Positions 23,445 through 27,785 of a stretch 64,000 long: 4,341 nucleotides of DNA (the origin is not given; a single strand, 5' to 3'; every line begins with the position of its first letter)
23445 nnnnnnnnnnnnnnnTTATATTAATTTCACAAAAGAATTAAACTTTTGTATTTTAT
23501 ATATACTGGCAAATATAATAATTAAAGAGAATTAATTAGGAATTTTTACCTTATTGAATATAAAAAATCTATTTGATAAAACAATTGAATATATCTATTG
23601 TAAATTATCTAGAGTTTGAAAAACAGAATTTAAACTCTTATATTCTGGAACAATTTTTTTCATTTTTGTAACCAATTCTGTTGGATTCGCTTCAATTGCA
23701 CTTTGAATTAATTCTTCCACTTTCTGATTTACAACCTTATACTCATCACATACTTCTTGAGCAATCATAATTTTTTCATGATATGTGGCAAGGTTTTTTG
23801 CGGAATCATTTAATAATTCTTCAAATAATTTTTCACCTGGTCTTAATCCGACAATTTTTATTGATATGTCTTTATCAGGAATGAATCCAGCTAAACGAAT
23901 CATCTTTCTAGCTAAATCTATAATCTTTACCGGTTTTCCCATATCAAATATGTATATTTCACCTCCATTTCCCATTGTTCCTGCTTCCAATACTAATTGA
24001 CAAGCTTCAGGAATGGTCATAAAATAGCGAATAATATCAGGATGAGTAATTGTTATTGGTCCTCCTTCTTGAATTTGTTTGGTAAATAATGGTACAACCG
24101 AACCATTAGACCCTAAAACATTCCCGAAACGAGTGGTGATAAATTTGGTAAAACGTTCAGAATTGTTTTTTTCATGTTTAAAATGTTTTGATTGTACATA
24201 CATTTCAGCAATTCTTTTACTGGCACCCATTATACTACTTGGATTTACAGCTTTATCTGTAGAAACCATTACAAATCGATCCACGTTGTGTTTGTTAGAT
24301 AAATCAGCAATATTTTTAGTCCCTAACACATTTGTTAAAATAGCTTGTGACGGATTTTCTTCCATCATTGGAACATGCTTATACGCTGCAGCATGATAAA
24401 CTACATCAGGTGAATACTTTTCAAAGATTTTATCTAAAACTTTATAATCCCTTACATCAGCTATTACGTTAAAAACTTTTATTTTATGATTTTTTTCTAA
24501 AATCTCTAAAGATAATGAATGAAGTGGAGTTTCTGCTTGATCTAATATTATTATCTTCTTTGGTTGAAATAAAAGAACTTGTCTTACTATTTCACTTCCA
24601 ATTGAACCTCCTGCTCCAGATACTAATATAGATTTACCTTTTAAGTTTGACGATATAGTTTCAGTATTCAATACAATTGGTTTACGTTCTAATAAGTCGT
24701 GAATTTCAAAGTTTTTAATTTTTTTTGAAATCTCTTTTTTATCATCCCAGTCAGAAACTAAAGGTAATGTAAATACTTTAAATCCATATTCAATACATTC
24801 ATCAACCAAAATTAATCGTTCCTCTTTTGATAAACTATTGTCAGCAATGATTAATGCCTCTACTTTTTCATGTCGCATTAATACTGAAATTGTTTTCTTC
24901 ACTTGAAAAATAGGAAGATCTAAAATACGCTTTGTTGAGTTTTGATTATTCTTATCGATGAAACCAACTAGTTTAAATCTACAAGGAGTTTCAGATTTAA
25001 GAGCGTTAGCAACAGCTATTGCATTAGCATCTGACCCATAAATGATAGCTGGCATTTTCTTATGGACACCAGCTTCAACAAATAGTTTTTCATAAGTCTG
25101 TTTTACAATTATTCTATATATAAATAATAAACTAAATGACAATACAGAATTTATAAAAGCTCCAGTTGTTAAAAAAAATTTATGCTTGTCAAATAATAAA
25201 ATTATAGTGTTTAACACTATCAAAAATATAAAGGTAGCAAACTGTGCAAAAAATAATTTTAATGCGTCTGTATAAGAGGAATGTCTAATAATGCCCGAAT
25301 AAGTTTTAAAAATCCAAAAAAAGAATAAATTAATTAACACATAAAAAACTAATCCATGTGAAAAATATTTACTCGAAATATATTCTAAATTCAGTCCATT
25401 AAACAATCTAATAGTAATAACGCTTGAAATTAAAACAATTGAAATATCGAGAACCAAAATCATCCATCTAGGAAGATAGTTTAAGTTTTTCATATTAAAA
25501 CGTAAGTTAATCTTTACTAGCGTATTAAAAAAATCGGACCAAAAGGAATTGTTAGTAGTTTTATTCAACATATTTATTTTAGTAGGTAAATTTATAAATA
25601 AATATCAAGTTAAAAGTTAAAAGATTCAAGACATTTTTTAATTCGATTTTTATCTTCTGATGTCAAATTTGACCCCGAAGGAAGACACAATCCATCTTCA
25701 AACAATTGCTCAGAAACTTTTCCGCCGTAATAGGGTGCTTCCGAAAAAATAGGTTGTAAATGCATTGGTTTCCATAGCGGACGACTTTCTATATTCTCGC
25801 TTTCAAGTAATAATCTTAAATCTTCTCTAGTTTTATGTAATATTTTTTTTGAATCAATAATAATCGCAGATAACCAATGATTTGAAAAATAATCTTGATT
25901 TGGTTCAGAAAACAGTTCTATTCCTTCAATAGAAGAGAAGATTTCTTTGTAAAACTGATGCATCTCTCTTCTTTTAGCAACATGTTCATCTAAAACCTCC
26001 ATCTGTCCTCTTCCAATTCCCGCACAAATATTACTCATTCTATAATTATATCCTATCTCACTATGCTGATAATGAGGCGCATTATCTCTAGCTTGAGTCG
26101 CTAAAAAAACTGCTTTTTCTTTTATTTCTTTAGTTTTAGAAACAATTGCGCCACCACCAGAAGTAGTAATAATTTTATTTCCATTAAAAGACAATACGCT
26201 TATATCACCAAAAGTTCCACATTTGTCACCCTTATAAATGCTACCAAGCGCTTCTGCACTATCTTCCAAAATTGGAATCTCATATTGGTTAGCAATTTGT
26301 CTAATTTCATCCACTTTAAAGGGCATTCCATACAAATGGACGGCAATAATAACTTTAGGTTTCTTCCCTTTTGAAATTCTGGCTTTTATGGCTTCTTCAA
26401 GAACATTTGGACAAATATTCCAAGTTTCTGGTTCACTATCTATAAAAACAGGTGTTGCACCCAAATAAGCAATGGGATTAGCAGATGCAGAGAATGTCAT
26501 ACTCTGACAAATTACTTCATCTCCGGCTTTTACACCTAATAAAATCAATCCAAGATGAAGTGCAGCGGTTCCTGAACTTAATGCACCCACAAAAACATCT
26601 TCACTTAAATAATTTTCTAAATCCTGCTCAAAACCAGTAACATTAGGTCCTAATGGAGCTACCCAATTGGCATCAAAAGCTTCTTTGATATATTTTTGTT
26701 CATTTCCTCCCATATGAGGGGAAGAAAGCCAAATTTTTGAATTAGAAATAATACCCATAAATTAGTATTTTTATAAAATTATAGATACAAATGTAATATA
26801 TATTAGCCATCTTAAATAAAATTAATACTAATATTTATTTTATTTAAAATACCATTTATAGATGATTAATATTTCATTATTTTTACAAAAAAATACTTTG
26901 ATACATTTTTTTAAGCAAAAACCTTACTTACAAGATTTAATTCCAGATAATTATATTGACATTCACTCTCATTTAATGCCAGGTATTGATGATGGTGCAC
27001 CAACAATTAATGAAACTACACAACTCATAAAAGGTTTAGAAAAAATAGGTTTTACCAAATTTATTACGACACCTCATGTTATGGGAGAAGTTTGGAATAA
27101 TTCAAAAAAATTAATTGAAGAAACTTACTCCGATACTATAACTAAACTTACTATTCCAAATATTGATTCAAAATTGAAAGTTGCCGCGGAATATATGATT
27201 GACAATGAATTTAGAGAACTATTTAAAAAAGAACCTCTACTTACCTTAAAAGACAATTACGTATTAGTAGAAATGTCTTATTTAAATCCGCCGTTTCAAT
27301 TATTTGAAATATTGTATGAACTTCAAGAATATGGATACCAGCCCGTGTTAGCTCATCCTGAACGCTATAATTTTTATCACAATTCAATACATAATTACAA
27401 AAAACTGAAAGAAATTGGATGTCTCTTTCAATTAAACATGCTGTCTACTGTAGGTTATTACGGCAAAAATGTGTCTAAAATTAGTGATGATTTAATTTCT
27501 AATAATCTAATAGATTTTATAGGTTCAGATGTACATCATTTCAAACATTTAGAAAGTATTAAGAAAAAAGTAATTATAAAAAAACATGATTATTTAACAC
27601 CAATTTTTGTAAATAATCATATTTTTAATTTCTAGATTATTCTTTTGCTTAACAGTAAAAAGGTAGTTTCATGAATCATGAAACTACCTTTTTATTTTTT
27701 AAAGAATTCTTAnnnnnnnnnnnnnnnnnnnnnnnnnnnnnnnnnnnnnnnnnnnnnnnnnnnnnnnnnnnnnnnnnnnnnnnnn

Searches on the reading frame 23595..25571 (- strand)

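Call 18: search_protein_families(library=pfam, proteins=[window:23595-25571:-])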
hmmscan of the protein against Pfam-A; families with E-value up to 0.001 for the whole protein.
window:23595-25571:- (658 aa): 11 families
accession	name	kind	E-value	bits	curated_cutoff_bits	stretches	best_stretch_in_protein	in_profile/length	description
PF02719.21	Polysacc_synt_2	-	1.9e-120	401.9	20.2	1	315-605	1-292/293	Polysaccharide biosynthesis protein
PF01370.27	Epimerase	-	1.7e-22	80.4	20.9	1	315-533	1-227/240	NAD dependent epimerase/dehydratase family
PF16363.11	GDP_Man_Dehyd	-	5.9e-16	59.3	27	1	316-439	1-130/332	GDP-mannose 4,6 dehydratase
PF04321.23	RmlD_sub_bind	-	3.1e-14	53.2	27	1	314-441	2-104/287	RmlD substrate binding domain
PF01073.25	3Beta_HSD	-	2.2e-12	47.1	22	1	316-472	1-154/280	3-beta hydroxysteroid dehydrogenase/isomerase family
PF13727.12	CoA_binding_3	-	1.4e-06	28.9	25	1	91-243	6-148/175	CoA-binding domain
PF07993.18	NAD_binding_4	-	7.4e-06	25.7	20.1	1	365-468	62-166/258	Male sterility protein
PF13460.12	NAD_binding_10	-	5e-05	23.7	27.2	1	319-448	1-110/184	NAD(P)H-binding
PF00106.31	adh_short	-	0.00017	21.6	26.6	0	313-403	1-93/195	short chain dehydrogenase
PF08659.16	KR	-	0.00018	21.9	22.6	1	315-438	3-136/180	KR domain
PF03435.24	Sacchrp_dh_NADP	-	0.00054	20.7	25.1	0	315-397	1-78/129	Saccharopine dehydrogenase NADP binding domain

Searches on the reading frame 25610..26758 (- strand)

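Call 18: search_protein_families(library=pfam, proteins=[window:25610-26758:-])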
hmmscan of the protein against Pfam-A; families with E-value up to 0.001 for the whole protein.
window:25610-26758:- (382 aa): 2 families
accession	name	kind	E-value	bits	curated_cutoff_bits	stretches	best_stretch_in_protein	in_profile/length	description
PF01041.23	DegT_DnrJ_EryC1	-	1.7e-96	324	19.8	1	16-377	3-359/360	DegT/DnrJ/EryC1/StrS aminotransferase family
PF00155.27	Aminotran_1_2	-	1.9e-05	24.5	19.7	1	60-168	71-187/361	Aminotransferase class I and II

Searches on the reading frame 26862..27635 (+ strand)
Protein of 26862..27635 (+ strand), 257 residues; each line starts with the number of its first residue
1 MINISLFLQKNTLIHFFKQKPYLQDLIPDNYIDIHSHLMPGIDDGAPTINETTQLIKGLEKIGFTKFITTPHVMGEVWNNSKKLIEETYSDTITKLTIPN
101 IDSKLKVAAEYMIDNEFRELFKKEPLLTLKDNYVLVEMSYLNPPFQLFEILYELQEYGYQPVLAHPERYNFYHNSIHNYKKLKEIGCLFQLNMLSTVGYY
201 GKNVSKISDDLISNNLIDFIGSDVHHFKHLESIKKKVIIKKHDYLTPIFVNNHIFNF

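Call 18: search_protein_families(library=pfam, proteins=[window:26862-27635:+])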
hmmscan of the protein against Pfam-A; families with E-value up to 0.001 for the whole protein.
window:26862-27635:+ (257 aa): 1 family
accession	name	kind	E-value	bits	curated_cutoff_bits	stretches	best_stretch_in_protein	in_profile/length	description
PF19567.5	CpsB_CapC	-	9.3e-45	153.3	27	1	31-252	1-228/234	Capsular polysaccharide synthesis, CpsB/CapC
